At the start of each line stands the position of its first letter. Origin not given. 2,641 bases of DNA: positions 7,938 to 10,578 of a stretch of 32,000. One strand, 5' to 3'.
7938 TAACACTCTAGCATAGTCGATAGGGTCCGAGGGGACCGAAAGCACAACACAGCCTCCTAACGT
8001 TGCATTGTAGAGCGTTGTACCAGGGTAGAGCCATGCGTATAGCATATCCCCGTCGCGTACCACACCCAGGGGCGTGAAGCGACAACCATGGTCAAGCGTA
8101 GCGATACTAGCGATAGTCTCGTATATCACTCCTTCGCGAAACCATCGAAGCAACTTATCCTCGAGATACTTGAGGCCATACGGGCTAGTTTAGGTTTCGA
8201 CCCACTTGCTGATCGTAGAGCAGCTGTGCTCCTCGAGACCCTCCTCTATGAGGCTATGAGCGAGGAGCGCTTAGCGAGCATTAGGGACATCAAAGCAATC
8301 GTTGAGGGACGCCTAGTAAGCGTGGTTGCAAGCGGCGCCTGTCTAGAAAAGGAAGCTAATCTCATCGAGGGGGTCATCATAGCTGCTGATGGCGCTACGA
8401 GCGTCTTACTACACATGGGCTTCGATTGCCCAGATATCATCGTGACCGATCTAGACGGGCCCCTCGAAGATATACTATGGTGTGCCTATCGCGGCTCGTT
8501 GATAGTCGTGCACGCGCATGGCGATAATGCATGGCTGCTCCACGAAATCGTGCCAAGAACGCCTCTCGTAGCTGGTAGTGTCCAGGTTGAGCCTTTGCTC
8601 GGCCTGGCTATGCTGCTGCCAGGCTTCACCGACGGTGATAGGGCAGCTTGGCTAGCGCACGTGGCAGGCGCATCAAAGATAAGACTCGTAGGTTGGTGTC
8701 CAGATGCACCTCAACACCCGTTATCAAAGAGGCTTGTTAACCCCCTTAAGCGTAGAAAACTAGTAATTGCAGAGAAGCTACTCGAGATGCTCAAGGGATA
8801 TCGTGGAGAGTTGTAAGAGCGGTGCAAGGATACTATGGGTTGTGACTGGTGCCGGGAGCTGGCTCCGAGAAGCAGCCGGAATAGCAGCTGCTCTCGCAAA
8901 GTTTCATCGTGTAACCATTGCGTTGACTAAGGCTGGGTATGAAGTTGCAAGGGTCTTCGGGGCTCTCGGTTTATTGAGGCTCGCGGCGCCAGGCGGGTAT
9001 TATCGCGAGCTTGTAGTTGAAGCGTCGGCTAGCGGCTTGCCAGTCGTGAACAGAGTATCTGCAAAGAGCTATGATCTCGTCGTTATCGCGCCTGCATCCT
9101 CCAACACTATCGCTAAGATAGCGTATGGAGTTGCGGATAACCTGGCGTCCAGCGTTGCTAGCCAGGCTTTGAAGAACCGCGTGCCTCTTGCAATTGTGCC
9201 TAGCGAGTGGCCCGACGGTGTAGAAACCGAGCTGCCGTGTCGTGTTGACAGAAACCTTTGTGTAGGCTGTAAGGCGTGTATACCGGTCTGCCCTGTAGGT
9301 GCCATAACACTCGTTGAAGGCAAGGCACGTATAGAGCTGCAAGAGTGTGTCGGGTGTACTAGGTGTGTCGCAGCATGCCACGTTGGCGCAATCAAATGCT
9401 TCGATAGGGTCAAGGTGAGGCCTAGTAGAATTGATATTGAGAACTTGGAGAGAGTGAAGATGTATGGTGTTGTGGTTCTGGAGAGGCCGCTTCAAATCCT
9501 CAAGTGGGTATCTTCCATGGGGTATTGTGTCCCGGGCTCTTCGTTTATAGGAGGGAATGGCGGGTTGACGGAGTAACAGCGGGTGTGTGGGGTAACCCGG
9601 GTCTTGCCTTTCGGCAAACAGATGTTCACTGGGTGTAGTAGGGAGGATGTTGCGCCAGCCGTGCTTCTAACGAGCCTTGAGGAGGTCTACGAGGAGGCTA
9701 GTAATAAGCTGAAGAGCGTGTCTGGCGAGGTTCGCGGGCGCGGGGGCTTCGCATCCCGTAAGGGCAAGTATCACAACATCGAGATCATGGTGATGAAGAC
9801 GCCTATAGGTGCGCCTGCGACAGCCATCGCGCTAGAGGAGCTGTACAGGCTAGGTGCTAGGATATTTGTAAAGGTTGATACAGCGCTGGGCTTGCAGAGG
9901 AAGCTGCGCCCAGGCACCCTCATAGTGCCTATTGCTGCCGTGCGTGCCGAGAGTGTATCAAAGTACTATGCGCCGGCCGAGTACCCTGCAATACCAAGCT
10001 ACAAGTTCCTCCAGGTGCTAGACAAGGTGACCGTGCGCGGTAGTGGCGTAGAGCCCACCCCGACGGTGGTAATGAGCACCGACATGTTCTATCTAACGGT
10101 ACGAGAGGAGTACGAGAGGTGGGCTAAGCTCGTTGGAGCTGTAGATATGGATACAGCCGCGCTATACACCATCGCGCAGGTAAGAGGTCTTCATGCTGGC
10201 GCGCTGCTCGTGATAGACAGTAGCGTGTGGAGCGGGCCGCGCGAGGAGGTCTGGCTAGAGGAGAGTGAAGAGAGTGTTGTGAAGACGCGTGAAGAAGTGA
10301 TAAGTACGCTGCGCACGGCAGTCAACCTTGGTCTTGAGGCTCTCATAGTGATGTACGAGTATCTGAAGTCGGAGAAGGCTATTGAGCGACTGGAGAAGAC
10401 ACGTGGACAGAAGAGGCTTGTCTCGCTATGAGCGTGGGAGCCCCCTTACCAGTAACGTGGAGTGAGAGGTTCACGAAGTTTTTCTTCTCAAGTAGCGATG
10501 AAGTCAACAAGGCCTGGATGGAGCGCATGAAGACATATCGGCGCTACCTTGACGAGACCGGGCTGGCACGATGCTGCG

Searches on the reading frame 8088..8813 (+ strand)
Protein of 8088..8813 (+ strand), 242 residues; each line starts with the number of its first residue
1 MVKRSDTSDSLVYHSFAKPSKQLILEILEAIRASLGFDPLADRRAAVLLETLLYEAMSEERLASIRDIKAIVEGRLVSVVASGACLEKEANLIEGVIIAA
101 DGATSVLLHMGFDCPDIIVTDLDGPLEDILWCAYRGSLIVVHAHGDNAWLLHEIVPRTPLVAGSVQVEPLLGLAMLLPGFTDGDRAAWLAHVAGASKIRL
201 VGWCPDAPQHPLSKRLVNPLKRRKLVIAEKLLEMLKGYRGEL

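Call 25: search_protein_families(library=pfam, proteins=[window:8088-8813:+], max_evalue=0.001)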
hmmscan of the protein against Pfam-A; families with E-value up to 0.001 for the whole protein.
window:8088-8813:+ (242 aa): 1 family
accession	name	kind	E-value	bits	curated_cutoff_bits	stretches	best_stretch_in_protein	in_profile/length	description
PF01973.23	MptE-like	-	4.6e-16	59.5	34.6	1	63-202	13-163/171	6-hydroxymethylpterin diphosphokinase MptE-like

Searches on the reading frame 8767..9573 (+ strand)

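Call 25: search_protein_families(library=pfam, proteins=[window:8767-9573:+], max_evalue=0.001)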
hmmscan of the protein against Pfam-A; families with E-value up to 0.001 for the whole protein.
window:8767-9573:+ (269 aa): 14 families
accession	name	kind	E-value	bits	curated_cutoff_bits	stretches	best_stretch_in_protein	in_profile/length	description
PF02441.25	Flavoprotein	-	2.2e-22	79.8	22.7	1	21-151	2-110/162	Flavoprotein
PF00037.32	Fer4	-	1.9e-11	43.7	21.1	1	160-181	3-24/24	4Fe-4S binding domain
PF12837.12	Fer4_6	-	1.2e-10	41.3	25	2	159-180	3-24/24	4Fe-4S binding domain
PF12838.12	Fer4_7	-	2.3e-09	38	27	1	165-208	2-52/52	4Fe-4S dicluster domain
PF13187.11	Fer4_9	-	2.7e-08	34.1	27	1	165-209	2-52/52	4Fe-4S dicluster domain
PF13484.11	Fer4_16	-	3.5e-08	34.5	30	1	165-184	2-21/66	4Fe-4S double cluster binding domain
PF14697.11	Fer4_21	-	3.5e-08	33.9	35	1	158-182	34-59/59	4Fe-4S dicluster domain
PF13237.11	Fer4_10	-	4.9e-08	33.2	25.5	1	160-204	4-52/53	4Fe-4S dicluster domain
PF12797.12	Fer4_2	-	3.1e-07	30.4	24.5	0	160-177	5-22/22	4Fe-4S binding domain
PF12800.12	Fer4_4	-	4e-06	27.1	24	0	163-178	2-17/17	4Fe-4S binding domain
PF13183.11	Fer4_8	-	5.4e-05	24.1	27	0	190-223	1-35/68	4Fe-4S dicluster domain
PF25160.1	LdpA_Fe-S-bd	-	5.4e-05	23.3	27.6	0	160-182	23-45/49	LdpA Fe-S cluster-binding domain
PF12798.12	Fer4_3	-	0.00074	20.6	27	0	165-179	1-15/15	4Fe-4S binding domain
PF17179.9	Fer4_22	-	0.00086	20.6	27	0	186-206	73-93/95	4Fe-4S dicluster domain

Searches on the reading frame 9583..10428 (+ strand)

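Call 26: search_protein_families(library=pfam, proteins=[window:9583-10428:+], max_evalue=0.001)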
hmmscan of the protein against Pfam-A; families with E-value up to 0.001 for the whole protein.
window:9583-10428:+ (282 aa): 1 family
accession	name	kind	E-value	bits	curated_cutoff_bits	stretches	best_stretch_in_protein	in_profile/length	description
PF01048.26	PNP_UDP_1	-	1.5e-24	87.1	25.1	1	27-245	3-230/233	Phosphorylase superfamily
